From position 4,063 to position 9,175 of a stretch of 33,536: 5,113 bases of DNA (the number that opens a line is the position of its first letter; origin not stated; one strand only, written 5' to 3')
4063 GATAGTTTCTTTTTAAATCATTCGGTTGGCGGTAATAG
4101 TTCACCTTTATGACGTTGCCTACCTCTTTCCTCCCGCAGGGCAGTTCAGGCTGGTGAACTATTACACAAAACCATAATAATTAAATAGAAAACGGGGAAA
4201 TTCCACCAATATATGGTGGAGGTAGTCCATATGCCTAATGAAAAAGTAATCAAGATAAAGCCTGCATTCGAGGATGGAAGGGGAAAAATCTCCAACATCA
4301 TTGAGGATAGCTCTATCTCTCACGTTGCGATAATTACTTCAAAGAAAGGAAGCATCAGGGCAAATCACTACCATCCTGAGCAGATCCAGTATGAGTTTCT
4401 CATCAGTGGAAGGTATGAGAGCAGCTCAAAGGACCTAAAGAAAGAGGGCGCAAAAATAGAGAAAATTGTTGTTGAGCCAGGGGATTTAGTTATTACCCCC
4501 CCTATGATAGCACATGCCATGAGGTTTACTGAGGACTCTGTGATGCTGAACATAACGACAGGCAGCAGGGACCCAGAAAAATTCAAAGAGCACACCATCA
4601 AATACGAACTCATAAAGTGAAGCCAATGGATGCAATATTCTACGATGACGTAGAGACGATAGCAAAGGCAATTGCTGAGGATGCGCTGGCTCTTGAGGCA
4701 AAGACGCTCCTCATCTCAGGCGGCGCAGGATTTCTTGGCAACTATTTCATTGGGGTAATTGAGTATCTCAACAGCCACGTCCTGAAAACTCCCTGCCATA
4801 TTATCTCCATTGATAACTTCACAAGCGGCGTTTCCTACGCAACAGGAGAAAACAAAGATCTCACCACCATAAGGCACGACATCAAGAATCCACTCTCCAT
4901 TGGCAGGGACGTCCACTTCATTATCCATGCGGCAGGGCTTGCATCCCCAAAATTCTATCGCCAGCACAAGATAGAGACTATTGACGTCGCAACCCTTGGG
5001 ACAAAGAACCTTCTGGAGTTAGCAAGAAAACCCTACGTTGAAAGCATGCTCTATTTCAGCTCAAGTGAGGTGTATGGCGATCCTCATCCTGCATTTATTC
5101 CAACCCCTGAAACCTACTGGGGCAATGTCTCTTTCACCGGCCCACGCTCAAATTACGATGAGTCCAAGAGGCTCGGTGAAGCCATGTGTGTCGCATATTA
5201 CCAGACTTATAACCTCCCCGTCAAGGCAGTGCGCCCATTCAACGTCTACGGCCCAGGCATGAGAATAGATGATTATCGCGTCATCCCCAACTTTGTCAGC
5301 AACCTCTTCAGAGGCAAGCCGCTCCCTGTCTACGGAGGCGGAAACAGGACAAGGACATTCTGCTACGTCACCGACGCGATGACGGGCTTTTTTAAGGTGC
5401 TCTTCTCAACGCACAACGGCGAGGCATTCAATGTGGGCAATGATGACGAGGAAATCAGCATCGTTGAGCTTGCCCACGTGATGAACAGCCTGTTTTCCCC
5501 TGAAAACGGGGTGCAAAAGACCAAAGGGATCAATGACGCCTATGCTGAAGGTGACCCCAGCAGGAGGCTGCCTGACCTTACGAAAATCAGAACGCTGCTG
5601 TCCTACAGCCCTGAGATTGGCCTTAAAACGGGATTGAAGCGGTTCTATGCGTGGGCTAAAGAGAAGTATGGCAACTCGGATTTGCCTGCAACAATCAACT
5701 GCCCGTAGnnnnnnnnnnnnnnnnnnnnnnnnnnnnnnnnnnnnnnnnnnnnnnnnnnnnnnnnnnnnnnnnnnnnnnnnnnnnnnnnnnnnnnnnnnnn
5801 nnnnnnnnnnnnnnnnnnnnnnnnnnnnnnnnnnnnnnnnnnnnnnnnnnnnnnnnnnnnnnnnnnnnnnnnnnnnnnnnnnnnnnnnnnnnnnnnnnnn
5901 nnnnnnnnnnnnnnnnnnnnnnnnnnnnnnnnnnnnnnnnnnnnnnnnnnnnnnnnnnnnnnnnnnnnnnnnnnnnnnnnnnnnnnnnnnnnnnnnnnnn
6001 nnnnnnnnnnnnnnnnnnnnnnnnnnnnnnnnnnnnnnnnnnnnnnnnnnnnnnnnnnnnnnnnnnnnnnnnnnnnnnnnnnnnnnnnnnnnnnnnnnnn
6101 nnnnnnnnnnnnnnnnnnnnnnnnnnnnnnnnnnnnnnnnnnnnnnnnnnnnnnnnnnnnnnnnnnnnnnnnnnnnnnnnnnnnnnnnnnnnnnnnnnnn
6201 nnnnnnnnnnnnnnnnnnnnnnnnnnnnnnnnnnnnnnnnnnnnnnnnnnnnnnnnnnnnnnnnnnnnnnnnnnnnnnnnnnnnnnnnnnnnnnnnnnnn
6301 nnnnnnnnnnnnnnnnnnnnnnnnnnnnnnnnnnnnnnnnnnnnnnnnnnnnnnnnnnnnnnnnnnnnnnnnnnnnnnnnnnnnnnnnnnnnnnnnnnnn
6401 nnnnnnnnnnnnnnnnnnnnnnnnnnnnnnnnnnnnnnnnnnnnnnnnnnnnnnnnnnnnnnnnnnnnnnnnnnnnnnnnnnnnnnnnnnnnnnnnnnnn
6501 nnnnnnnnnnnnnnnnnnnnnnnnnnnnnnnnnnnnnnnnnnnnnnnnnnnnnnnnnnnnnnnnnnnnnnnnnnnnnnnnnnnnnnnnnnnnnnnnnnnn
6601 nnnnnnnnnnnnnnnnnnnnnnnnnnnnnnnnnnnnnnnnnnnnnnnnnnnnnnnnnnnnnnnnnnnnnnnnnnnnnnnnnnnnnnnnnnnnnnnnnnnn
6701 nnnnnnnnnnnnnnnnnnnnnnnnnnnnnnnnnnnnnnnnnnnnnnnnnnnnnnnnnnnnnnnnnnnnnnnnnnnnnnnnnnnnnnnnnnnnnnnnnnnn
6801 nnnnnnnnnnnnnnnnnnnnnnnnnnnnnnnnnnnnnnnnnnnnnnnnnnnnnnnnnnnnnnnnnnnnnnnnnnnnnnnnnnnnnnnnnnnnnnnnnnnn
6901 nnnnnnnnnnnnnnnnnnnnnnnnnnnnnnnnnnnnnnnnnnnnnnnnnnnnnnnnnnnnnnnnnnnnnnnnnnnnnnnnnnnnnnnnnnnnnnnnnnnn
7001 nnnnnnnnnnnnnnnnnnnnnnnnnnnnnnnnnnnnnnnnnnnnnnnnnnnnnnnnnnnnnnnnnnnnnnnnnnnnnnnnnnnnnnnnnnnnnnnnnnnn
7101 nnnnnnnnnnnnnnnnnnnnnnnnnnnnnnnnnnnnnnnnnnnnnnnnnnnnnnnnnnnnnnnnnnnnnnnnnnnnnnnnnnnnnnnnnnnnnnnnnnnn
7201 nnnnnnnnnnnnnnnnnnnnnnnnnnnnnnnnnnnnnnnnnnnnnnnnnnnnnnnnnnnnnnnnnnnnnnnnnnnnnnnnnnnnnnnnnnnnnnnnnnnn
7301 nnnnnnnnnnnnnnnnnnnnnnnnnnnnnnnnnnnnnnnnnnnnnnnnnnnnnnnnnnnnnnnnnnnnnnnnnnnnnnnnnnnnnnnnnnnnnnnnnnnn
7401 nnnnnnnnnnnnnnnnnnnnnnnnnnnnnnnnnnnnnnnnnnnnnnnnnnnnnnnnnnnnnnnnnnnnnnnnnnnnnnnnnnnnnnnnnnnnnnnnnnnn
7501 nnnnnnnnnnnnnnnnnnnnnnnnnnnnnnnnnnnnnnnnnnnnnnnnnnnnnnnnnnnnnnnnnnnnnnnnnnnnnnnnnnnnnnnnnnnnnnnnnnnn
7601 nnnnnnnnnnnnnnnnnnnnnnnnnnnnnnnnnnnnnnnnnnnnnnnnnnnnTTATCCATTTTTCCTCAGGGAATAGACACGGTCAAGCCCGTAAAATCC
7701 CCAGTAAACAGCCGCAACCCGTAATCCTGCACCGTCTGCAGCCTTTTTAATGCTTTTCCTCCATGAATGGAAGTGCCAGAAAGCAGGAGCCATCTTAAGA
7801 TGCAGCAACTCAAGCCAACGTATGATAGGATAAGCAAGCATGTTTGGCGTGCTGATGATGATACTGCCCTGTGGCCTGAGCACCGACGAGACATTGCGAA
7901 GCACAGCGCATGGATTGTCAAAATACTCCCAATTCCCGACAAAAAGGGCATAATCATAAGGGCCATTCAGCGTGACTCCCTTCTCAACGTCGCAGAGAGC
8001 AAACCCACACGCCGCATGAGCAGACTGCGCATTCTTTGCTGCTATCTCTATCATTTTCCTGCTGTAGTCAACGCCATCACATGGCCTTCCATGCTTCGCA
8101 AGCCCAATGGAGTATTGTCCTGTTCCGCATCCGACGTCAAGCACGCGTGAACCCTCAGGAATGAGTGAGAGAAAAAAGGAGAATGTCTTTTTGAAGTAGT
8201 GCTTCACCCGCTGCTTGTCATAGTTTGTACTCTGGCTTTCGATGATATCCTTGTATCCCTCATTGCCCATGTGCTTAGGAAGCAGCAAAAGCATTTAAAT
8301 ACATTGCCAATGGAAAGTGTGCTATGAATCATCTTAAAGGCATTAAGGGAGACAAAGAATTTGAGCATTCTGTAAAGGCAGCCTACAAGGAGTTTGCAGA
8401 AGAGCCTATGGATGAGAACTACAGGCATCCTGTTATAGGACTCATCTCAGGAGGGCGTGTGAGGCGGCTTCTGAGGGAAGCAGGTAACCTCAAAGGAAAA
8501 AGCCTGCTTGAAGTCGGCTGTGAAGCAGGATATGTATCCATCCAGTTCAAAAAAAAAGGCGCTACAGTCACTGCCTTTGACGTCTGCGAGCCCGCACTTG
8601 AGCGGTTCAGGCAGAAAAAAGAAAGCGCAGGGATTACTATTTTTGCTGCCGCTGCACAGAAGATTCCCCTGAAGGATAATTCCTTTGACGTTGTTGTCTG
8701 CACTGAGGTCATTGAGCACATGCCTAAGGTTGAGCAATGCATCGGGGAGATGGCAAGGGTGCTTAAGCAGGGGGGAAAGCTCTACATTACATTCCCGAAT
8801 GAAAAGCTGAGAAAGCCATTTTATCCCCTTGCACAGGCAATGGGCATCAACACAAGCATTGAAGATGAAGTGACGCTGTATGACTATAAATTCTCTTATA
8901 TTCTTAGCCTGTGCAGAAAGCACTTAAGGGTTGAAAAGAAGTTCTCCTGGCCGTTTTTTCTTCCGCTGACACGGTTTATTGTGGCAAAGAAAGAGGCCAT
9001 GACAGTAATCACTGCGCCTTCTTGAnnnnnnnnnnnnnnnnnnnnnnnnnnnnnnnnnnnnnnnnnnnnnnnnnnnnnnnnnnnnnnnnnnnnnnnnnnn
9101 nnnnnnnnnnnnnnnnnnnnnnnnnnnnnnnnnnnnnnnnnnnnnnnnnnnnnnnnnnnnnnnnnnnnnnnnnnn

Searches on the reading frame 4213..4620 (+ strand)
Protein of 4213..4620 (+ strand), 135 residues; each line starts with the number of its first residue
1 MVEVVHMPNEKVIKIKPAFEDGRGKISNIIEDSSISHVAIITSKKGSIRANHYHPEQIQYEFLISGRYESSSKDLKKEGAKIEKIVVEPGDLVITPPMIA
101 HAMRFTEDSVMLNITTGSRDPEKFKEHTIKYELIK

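Call 45: search_protein_families(library=pfam, proteins=[window:4213-4620:+], max_evalue=0.01)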
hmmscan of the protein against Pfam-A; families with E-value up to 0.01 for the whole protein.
window:4213-4620:+ (135 aa): 6 families
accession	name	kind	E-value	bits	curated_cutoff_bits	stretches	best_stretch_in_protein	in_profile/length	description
PF14667.12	Polysacc_synt_C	-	3.4e-07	30.8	28.7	1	20-112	2-94/111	Polysaccharide biosynthesis C-terminal domain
PF07883.17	Cupin_2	-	4.6e-07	29.9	27.2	1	42-110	4-63/70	Cupin domain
PF02373.28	JmjC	-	4.9e-05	24.2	24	1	52-105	48-103/114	JmjC domain, hydroxylase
PF00190.28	Cupin_1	-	5.2e-05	23.3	22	1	32-107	30-103/151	Cupin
PF12973.13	Cupin_7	-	0.002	18.4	27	1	34-117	31-102/105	ChrR Cupin-like domain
PF08007.18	JmjC_2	-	0.0025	17.8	22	1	73-121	74-122/127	JmjC domain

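Call 79: search_protein_families(library=ncbifam, proteins=[window:4213-4620:+], max_evalue=1e-10)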
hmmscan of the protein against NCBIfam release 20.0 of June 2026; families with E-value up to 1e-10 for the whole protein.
window:4213-4620:+ (135 aa): 0 families

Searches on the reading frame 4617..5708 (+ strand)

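Call 6: search_protein_families(library=pfam, proteins=[window:4617-5708:+], max_evalue=0.001)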
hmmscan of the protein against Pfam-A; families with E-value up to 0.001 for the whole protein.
window:4617-5708:+ (363 aa): 5 families
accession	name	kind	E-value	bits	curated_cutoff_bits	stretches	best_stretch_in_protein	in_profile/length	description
PF01370.27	Epimerase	-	6.6e-42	144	20.9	1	32-274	2-240/240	NAD dependent epimerase/dehydratase family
PF16363.11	GDP_Man_Dehyd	-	1.3e-30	107.4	27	1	32-342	1-331/332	GDP-mannose 4,6 dehydratase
PF01073.25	3Beta_HSD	-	3.4e-12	46.4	22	1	32-251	1-218/280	3-beta hydroxysteroid dehydrogenase/isomerase family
PF07993.18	NAD_binding_4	-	4.9e-08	32.9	20.1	1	97-212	87-209/258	Male sterility protein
PF02719.21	Polysacc_synt_2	-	4e-07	29.9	20.2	0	176-296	134-250/293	Polysaccharide biosynthesis protein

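Call 79: search_protein_families(library=ncbifam, proteins=[window:4617-5708:+], max_evalue=1e-10)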
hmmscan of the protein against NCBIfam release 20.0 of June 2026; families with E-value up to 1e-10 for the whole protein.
window:4617-5708:+ (363 aa): 11 families
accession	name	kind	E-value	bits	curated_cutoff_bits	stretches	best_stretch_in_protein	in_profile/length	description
TIGR04180.1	EDH_00030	hypoth_equivalog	9.8e-30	103.6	475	1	32-333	2-295/297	NAD-dependent 4,6-dehydratase LegB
TIGR01181.1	dTDP_gluc_dehyt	equivalog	2.4e-29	102.4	365.1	1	31-349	2-313/321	dTDP-glucose 4,6-dehydratase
NF011728.1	PRK15181.1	equivalog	1.6e-25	89.8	760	1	24-351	11-341/348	Vi polysaccharide biosynthesis UDP-N-acetylglucosaminuronic acid C-4 epimerase TviC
NF007490.0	PRK10084.1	subfamily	1.3e-20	73.7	649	1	117-347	92-334/361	dTDP-glucose 4,6-dehydratase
NF007582.0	PRK10217.1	equivalog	2.6e-19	69.5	698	1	102-346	78-330/355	dTDP-glucose 4,6-dehydratase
NF008872.0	PRK11908.1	equivalog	1.5e-18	67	294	1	97-349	67-337/349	bifunctional UDP-4-keto-pentose/UDP-xylose synthase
NF047922.1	GDPFucSynFcl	equivalog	5.5e-16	58.9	500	1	130-348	86-302/308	GDP-L-fucose synthase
TIGR01179.1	galE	equivalog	3.3e-15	55.7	262.3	1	31-350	2-328/332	UDP-glucose 4-epimerase GalE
NF005998.1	PRK08125.1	equivalog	7.6e-15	54.3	777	1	104-340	388-642/649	bifunctional UDP-4-amino-4-deoxy-L-arabinose formyltransferase/UDP-glucuronic acid oxidase ArnA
TIGR02197.1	heptose_epim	equivalog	2e-14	53.5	274.6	1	31-348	1-314/316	ADP-glyceromanno-heptose 6-epimerase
TIGR02622.1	CDP_4_6_dhtase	equivalog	4.9e-11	42.3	278.45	1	27-353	3-336/352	CDP-glucose 4,6-dehydratase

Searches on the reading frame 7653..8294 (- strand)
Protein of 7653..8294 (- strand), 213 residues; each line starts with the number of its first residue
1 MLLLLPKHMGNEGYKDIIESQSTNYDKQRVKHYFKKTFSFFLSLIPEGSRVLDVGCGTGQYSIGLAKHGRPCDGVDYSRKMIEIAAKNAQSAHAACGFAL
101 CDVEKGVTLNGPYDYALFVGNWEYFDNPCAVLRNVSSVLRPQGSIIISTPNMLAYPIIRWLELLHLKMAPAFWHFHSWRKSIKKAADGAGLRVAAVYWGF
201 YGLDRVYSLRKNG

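Call 6: search_protein_families(library=pfam, proteins=[window:7653-8294:-], max_evalue=0.001)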
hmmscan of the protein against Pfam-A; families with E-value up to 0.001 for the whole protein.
window:7653-8294:- (213 aa): 12 families
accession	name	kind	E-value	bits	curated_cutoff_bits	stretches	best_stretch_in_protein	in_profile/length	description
PF13489.12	Methyltransf_23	-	2.7e-22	79.7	27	1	30-194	5-162/164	Methyltransferase domain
PF13847.12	Methyltransf_31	-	7.1e-19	68.4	27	1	47-152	3-114/145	Methyltransferase domain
PF13649.12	Methyltransf_25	-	1.9e-17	64.2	27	1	51-143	1-97/97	Methyltransferase domain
PF08241.18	Methyltransf_11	-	5.5e-15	56.2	21.2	1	52-147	1-95/95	Methyltransferase domain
PF08242.18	Methyltransf_12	-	2.8e-12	47.6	30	1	52-144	1-97/98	Methyltransferase domain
PF07021.18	MetW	-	1.6e-07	31.6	21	1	38-165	4-124/193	Methionine biosynthesis protein MetW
PF01135.25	PCMT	-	4.2e-07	30.4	20.3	1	9-118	38-147/210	Protein-L-isoaspartate(D-aspartate) O-methyltransferase (PCMT)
PF01209.24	Ubie_methyltran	-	2.2e-05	24.4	20.1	1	15-147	10-151/233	ubiE/COQ5 methyltransferase family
PF05175.20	MTS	-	4.8e-05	23.5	23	1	40-108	22-95/170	Methyltransferase small domain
PF06325.19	PrmA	-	0.00014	21.9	22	1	45-101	159-216/296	Ribosomal protein L11 methyltransferase (PrmA)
PF05724.17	TPMT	-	0.00025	21.2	26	1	11-91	3-81/218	Thiopurine S-methyltransferase (TPMT)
PF09445.16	Methyltransf_15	-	0.00028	21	22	1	50-105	3-60/165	RNA cap guanine-N2 methyltransferase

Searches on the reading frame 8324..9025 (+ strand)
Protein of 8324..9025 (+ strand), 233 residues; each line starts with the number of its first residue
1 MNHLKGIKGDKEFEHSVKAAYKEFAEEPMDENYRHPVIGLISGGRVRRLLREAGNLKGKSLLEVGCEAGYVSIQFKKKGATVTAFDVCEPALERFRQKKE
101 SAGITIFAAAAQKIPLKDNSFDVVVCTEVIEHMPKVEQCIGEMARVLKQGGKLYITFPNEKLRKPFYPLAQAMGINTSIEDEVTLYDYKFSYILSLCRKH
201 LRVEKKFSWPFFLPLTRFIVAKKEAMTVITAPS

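Call 6: search_protein_families(library=pfam, proteins=[window:8324-9025:+], max_evalue=0.001)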
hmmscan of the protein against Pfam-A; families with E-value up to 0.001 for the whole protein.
window:8324-9025:+ (233 aa): 10 families
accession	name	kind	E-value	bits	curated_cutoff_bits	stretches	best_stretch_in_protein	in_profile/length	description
PF08241.18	Methyltransf_11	-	3.5e-25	88.9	21.2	1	62-155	1-95/95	Methyltransferase domain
PF13649.12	Methyltransf_25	-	1.5e-19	70.9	27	1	62-151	2-97/97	Methyltransferase domain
PF13847.12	Methyltransf_31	-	4.6e-17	62.5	27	1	57-160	3-116/145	Methyltransferase domain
PF13489.12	Methyltransf_23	-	1.4e-16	61.1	27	1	47-162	10-123/164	Methyltransferase domain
PF08242.18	Methyltransf_12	-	1.1e-14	55.4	30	1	62-153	1-98/98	Methyltransferase domain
PF01209.24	Ubie_methyltran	-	7.3e-10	39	20.1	1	51-155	41-151/233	ubiE/COQ5 methyltransferase family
PF05401.17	NodS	-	1.4e-06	28.7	24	1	58-149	44-138/201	Nodulation protein S (NodS)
PF05175.20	MTS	-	4.8e-06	26.8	23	1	55-165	29-147/170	Methyltransferase small domain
PF05148.21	Methyltransf_8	-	3.3e-05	24.3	27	1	106-156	108-157/219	Hypothetical methyltransferase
PF08003.17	Methyltransf_9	-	0.00048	19.6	23.8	1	47-154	105-216/315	Protein of unknown function (DUF1698)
